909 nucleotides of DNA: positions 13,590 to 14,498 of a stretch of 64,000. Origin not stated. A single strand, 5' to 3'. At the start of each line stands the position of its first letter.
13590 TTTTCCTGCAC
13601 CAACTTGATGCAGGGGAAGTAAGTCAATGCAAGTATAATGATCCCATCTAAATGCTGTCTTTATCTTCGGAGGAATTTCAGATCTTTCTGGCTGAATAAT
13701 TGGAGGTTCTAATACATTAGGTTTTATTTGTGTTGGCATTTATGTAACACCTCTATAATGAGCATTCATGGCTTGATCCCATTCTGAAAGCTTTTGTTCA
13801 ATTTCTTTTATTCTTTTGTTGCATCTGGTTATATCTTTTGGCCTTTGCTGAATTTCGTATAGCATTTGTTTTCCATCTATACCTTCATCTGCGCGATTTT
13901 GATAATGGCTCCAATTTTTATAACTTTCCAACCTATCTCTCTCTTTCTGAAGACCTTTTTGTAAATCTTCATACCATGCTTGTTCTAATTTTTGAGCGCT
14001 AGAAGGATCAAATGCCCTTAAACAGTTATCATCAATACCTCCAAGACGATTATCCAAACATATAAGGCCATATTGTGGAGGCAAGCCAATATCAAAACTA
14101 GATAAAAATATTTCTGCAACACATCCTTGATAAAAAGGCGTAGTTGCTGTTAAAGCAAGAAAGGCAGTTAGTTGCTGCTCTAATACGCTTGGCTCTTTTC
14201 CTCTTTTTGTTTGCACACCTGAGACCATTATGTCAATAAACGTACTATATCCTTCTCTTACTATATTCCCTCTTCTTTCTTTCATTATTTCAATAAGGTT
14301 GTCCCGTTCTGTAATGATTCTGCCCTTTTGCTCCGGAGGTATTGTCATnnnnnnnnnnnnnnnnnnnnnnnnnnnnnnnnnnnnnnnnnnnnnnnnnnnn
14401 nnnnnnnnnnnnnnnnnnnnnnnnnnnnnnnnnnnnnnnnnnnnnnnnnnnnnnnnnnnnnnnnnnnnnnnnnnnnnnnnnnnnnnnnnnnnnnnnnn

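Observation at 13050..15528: Tightly coupled minus-strand operon of five or six proteins without recognisable families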

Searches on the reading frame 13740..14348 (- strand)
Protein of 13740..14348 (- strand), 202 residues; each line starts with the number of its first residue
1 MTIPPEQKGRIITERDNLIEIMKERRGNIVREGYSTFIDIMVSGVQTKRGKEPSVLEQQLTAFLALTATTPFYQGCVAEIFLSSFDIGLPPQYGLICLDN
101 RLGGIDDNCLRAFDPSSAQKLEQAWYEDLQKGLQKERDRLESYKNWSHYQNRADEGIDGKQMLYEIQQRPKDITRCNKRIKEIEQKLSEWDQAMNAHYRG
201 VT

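Call 3: search_protein_families(library=pfam, proteins=[window:13740-14348:-], max_evalue=1)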
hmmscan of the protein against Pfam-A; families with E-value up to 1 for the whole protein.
window:13740-14348:- (202 aa): 3 families
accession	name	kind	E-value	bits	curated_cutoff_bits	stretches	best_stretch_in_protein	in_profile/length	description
PF22644.2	BsNagA_N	-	0.11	12.6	27.4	1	28-59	14-45/50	BsNagA composite domain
PF14966.11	DNA_repr_REX1B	-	0.13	13.3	24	0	133-192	7-66/94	DNA repair REX1-B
PF13334.11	DUF4094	-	0.25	12.3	24.5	1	148-188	46-85/90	Domain of unknown function (DUF4094)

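Call 4: search_protein_families(library=padloc, proteins=[window:13740-14348:-], max_evalue=1)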
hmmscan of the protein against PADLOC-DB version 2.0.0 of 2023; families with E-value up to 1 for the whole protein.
window:13740-14348:- (202 aa): 1 family
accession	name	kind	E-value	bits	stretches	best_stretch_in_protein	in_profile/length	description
PDLC03924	MkoC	-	0.0031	13.6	1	110-195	390-480/1136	-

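Call 5: search_protein_families(library=phrogs, proteins=[window:13740-14348:-], max_evalue=1)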
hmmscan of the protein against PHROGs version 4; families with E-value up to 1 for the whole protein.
window:13740-14348:- (202 aa): 5 families
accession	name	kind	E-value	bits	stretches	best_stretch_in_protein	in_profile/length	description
phrog_16036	-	unknown function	0.0091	17.6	1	47-89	14-54/80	-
phrog_38121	-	unknown function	0.16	13.3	1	119-140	59-80/91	-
phrog_32956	-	unknown function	0.21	12.7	1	141-196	56-111/171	-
phrog_26892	-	unknown function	0.8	10.8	0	7-26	46-65/67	-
phrog_24256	-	unknown function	0.98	10.4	0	165-193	58-86/118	-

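Call 6: search_protein_families(library=ncbifam, proteins=[window:13740-14348:-], max_evalue=1)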
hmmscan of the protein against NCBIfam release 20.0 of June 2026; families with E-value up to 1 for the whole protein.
window:13740-14348:- (202 aa): 0 families

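Call 10: find_encoding_contigs(protein=window:13740-14348:-, flank=8000, max_places=8)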
Protein window:13740-14348:- (202 aa): 9 contigs read that carry it; 3 places shown.
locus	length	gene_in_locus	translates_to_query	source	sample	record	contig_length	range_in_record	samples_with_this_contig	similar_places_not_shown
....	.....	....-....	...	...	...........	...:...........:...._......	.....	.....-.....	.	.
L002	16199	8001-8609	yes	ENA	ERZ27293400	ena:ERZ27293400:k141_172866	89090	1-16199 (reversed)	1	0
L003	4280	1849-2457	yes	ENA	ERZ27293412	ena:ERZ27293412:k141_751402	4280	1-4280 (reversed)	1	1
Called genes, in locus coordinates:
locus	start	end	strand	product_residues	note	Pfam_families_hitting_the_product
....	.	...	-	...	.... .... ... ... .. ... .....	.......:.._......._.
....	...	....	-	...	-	-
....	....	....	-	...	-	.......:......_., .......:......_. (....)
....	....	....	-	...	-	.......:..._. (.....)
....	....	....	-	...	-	-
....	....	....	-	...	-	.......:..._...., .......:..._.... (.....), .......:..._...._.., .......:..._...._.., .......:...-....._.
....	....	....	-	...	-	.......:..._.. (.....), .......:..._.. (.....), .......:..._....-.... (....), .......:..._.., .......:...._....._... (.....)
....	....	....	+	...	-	-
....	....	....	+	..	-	-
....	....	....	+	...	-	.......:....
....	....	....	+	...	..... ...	-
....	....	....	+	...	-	-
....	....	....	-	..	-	-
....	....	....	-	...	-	-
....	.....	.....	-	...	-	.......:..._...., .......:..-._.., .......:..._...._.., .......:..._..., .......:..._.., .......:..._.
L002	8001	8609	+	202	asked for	-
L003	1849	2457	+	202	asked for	-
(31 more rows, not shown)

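Call 33: find_related_loci(query=A1, collection=genome_contigs, flank=10000)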
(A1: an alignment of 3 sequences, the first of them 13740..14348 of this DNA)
Query A1 (202 aa) in genome_contigs; peptide patterns used: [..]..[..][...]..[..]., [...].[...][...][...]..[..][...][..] (x = any residue, [..] = any of these).
80 stretches matched a pattern, but none encodes a relative of the query by tblastn (E <= 1e-3).

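Call 34: find_related_loci(query=A1, collection=viral_contigs, flank=10000)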
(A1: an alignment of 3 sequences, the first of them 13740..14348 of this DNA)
Query A1 (202 aa) in viral_contigs; peptide patterns used: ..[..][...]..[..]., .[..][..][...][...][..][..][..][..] (x = any residue, [..] = any of these).
190 stretches matched a pattern, but none encodes a relative of the query by tblastn (E <= 1e-3).

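Call 35: find_related_loci(query=A1, collection=metagenome_contigs, flank=10000)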
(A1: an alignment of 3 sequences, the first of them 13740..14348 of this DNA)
Query A1 (202 aa) in metagenome_contigs; peptide patterns used: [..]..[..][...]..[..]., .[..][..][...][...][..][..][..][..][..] (x = any residue, [..] = any of these).
194 stretches matched a pattern, but none encodes a relative of the query by tblastn (E <= 1e-3).

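Call 66: predict_structure(alignment_id=A1)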
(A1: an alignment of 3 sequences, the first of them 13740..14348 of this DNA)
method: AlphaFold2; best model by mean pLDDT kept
length: 202 residues; sequences in the alignment: 3
mean_pLDDT: 75.3   pTM: 0.67
mean pLDDT of the five models: 75.3, 69.6, 69.2, 66.7, 62.0
residues with pLDDT >= 90: 35; 70-90: 108; 50-70: 31; < 50: 28
segments of 3 or more residues with pLDDT < 50: 27-52
pLDDT, mean of each block of 10 residues (from residue 1): 77 83 56 34 40 71 89 88 70 75 67 82 90 93 76 75 83 91 92 79 43
secondary structure, 60 per line:
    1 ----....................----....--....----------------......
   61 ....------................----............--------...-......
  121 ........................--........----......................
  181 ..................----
elements in order: H5-24 E29-32 E35-38 H55-64 H71-86 H91-102 H115-144 H147-154 H159-198

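Call 70: fold_search(model_id=the predicted structure, library=pdb)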
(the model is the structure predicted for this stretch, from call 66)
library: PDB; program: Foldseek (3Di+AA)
matches with E <= 10: 180; with E <= 0.001: 0
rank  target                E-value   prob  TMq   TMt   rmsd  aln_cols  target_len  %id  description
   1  8d9p                  3.7e-01  0.44  0.31  0.32  19.8       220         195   14  De Novo Photosynthetic Reaction Center Protein Equipped with Heme B and Mn(II) cations (released 2022-09-28)
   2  3i2w_B                4.1e-01  0.38  0.30  0.22  29.5       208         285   10  Crystal structure of EFC/F-BAR domain of Drosophila Syndapin/PACSIN (released 2010-03-02)
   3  3syv_H                4.1e-01  0.30  0.25  0.22  25.2       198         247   13  Crystal structure of mPACSIN 3 F-BAR domain mutant (released 2012-05-16)
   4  3syv_F                4.8e-01  0.23  0.26  0.22  25.5       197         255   16  Crystal structure of mPACSIN 3 F-BAR domain mutant (released 2012-05-16)
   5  1x03                  5.6e-01  0.08  0.15  0.14  23.1       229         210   11  Crystal structure of endophilin BAR domain (released 2006-05-02)
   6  3q0k_B                5.9e-01  0.11  0.19  0.15  28.3       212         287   12  Crystal structure of Human PACSIN 2 F-BAR (released 2012-02-15)
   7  3syv_D                6.2e-01  0.23  0.25  0.21  25.5       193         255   12  Crystal structure of mPACSIN 3 F-BAR domain mutant (released 2012-05-16)
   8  3syv_C                6.2e-01  0.08  0.16  0.13  23.8       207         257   14  Crystal structure of mPACSIN 3 F-BAR domain mutant (released 2012-05-16)
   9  1jad_A                7.3e-01  0.09  0.17  0.14  29.5       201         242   12  C-terminal Domain of Turkey PLC-beta (released 2001-12-28)
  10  3hai_A                7.6e-01  0.08  0.18  0.14  28.0       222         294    9  Crystal structure of human PACSIN1 F-BAR domain (P21 lattice) (released 2009-06-16)
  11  3m3w_B                9.4e-01  0.07  0.17  0.12  25.3       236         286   11  Crystal structure of mouse PACSIN3 BAR domain mutant (released 2011-03-16)
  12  8fbk                  9.9e-01  0.38  0.36  0.34  12.9       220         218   11  Improving the secretion of designed protein assemblies through negative design of cryptic transmembrane domains (released 2023-03-22)
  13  5vju                  1.0e+00  0.28  0.31  0.32  20.5       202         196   17  De Novo Photosynthetic Reaction Center Protein Variant Equipped with His-Tyr H-bond, Heme B, and Cd(II) ions (released 2018-04-25)
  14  8d9o                  1.0e+00  0.16  0.26  0.27  19.2       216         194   15  De Novo Photosynthetic Reaction Center Protein in Apo-State (released 2022-09-28)
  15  6z0c_B                1.2e+00  0.25  0.30  0.31  20.8       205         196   13  Structure of in silico modelled artificial Maquette-3 protein (released 2021-03-17)
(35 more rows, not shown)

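Call 80: find_homologous_proteins(query=A1, max_evalue=0.01)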
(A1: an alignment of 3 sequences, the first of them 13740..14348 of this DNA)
Query A1 (3 sequences) (202 aa, profile of the alignment): 4 proteins with E <= 0.01 among 3316 candidates.
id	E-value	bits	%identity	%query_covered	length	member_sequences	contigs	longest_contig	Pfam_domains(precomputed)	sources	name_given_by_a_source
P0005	4.8e-94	332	28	99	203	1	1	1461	-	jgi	jgi:hypothetical protein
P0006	1.1e-76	275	30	99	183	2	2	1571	-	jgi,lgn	-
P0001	1.5e-73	265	100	78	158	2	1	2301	-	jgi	-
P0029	8.7e-54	201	31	74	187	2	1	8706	-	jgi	-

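Call 81: find_encoding_contigs(protein=P0029, flank=8000, max_places=3)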
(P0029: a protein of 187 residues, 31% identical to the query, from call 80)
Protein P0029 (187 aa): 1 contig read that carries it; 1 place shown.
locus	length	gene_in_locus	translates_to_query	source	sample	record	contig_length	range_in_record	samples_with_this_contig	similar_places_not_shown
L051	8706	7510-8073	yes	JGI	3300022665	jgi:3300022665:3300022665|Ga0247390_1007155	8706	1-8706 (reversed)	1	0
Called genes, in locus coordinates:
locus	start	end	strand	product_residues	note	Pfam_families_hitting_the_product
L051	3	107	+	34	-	?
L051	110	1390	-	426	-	PF00009:GTP_EFTU, PF01926:MMR_HSR1 (faint), PF03144:GTP_EFTU_D2, PF03143:GTP_EFTU_D3, PF22594:GTP-eEF1A_C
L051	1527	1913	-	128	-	-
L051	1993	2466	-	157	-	-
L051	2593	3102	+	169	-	PF00578:AhpC-TSA, PF08534:Redoxin, PF13098:Thioredoxin_2 (weak), PF13905:Thioredoxin_8 (weak)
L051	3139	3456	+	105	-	-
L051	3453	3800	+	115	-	PF10049:DUF2283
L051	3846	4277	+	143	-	PF00903:Glyoxalase, PF12681:Glyoxalase_2 (weak), PF13669:Glyoxalase_4 (weak), PF22677:Ble-like_N (weak)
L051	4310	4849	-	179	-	PF18306:LDcluster4, PF03641:Lysine_decarbox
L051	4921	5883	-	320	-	PF01047:MarR (faint), PF08279:HTH_11 (faint), PF13412:HTH_24 (weak), PF12840:HTH_20 (faint), PF01037:AsnC_trans_reg (faint), PF13404:HTH_AsnC-type, PF13412:HTH_24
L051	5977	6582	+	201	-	-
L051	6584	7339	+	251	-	-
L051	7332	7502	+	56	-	-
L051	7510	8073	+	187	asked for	-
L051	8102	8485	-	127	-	PF01850:PIN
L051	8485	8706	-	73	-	?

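Call 85: search_protein_families(library=pfam, proteins=[L051:5977-6582:+, L051:6584-7339:+, L051:7332-7502:+, L051:1527-1913:-, L051:1993-2466:-, L051:3139-3456:+, L051:8485-8685:-], max_evalue=0.01)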
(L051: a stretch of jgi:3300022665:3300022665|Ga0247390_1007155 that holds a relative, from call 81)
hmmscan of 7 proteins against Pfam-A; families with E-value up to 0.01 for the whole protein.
L051:5977-6582:+ (201 aa): 0 families

L051:6584-7339:+ (251 aa): 0 families

L051:7332-7502:+ (56 aa): 0 families

L051:1527-1913:- (128 aa): 0 families

L051:1993-2466:- (157 aa): 0 families

L051:3139-3456:+ (105 aa): 0 families

L051:8485-8685:- (66 aa): 1 family
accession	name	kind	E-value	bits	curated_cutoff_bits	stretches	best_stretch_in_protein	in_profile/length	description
PF04014.23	MazE_antitoxin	-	2.2e-06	28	24.7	1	7-42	1-36/48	Antidote-toxin recognition MazE, bacterial antitoxin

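Call 90: fold_search(model_id=the predicted structure, library=viral)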
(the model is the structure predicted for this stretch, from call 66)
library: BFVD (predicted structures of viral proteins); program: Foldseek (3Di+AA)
matches with E <= 10: 145; with E <= 0.001: 0
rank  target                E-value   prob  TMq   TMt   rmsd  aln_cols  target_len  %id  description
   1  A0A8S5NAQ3            5.7e-01  0.11  0.18  0.09  36.6       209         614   15  Uncharacterized protein [Siphoviridae sp. ctL5G6]
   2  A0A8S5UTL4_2          7.4e-01  0.69  0.33  0.07  17.6       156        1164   13  Morphogenesis protein 1 hydrolase [Myoviridae sp. ctYA416]
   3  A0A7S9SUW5            7.4e-01  0.35  0.32  0.19  24.8       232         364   11  (no name in the UniProt tables at hand)
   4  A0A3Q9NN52            7.8e-01  0.20  0.27  0.12  17.0       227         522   10  Uncharacterized protein [Neurospora discreta fusarivirus 1]
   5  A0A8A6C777            7.8e-01  0.12  0.22  0.16  17.6       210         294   16  (no name in the UniProt tables at hand)
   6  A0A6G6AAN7            8.2e-01  0.12  0.22  0.16  20.0       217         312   12  Uncharacterized protein [Borely moumouvirus]
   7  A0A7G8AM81            8.7e-01  0.08  0.18  0.14  17.2       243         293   15  (no name in the UniProt tables at hand)
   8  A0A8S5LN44            9.6e-01  0.07  0.15  0.14  18.1       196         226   12  Uncharacterized protein [Siphoviridae sp. ctDuC3]
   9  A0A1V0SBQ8            1.4e+00  0.09  0.19  0.15  18.2       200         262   11  t-SNARE complex subunit, syntaxin [Catovirus CTV1]
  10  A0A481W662            1.5e+00  0.09  0.23  0.22  18.5       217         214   13  Uncharacterized protein [Fusobacterium phage Fnu1]
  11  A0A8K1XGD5            1.6e+00  0.12  0.23  0.08  16.8       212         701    8  Uncharacterized protein [Hangzhou lispivirus 1]
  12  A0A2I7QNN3            1.7e+00  0.10  0.26  0.07  35.3       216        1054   10  (no name in the UniProt tables at hand)
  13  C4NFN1                1.9e+00  0.06  0.20  0.21  19.9       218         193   11  (no name in the UniProt tables at hand)
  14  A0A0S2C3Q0            2.0e+00  0.13  0.26  0.20  15.6       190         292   14  Putative ORF3 protein [Human plasma-associated gemycircularvirus]
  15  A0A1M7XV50            2.0e+00  0.09  0.23  0.23  12.2       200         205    7  Uncharacterized protein [Cedratvirus A11]
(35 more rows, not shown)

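Call 93: search_solved_structures(query=A1, max_evalue=10)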
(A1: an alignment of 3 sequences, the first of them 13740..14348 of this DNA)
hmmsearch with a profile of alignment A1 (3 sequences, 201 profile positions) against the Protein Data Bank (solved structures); distinct sequences matched with E-value up to 10: 5.
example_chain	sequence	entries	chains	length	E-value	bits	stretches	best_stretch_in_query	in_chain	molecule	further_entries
5h66_B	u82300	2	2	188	0.6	13.3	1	5-42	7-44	Chromosome partition protein Smc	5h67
5wqw_A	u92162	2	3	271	1.4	12.1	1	42-91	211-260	N-acetylglucosaminidase | Cell surface protein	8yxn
9x1x_A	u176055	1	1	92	2.3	11.4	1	112-196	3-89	P57-M5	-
7x5d_A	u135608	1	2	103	2.3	11.4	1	112-193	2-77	Lamin-A/C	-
6gw5_A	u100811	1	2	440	3.7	10.7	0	51-95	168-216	Putative Outer membrane protein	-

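Call 99: search_protein_families(library=pfam, alignment_id=A6, max_evalue=0.1)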
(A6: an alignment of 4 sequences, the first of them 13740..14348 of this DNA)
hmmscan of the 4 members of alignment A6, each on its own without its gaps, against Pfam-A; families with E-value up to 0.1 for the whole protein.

A. member 1, window:13740-14348:- (202 aa): 0 families

B. families by the number of members that match (of 4 scanned): 1 family
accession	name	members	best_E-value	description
PF09133.15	SANTA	1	0.027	SANTA (SANT Associated)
